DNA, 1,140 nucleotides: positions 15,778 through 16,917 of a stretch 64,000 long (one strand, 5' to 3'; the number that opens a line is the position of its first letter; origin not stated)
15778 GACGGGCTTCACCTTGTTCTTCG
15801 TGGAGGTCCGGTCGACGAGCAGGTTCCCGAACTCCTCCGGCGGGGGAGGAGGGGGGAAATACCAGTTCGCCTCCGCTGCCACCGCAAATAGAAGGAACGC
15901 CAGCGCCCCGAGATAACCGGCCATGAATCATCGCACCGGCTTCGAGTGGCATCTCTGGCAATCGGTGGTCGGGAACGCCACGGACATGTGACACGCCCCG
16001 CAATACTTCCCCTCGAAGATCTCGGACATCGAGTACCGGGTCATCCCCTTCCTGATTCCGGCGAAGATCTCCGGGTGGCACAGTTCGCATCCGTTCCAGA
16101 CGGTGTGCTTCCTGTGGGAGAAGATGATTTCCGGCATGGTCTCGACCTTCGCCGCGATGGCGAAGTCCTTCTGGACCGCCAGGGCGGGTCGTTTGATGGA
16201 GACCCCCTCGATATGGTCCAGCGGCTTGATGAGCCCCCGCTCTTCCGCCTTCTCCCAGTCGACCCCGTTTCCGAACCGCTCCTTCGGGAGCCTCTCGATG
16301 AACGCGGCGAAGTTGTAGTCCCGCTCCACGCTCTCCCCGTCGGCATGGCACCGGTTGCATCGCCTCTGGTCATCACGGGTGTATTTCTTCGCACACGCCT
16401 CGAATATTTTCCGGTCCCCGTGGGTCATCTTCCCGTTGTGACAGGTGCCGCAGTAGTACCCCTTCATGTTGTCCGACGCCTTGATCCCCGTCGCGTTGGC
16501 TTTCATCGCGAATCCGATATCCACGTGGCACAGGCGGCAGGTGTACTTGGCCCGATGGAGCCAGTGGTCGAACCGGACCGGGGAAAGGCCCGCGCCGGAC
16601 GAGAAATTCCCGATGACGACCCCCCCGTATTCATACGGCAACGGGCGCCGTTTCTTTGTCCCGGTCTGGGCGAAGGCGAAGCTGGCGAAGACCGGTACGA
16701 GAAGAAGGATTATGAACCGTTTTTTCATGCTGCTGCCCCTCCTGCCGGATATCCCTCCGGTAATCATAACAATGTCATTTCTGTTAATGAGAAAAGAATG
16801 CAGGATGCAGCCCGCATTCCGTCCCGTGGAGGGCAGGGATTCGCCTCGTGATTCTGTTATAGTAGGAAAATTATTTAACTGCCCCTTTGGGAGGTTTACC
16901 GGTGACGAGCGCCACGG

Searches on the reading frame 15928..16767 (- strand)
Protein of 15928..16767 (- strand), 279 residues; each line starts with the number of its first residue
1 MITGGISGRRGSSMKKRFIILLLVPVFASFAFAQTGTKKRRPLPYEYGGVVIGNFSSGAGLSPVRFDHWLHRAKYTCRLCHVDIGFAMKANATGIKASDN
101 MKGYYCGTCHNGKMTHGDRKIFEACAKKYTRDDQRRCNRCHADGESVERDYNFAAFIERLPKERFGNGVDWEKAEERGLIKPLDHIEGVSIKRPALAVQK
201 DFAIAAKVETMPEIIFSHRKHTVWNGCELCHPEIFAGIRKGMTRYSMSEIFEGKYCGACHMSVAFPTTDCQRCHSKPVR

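Call 94: search_protein_families(library=pfam, proteins=[window:15928-16767:-], max_evalue=0.0001)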
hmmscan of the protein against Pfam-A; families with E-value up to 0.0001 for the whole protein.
window:15928-16767:- (279 aa): 2 families
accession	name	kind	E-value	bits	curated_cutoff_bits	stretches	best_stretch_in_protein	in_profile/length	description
PF14522.11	Cytochrome_C7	-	9.3e-23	80.3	24.8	2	64-141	1-66/67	Cytochrome c7 and related cytochrome c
PF02085.21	Cytochrom_CIII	-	4.1e-09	37.1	22.9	1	62-145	19-86/101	Class III cytochrome C family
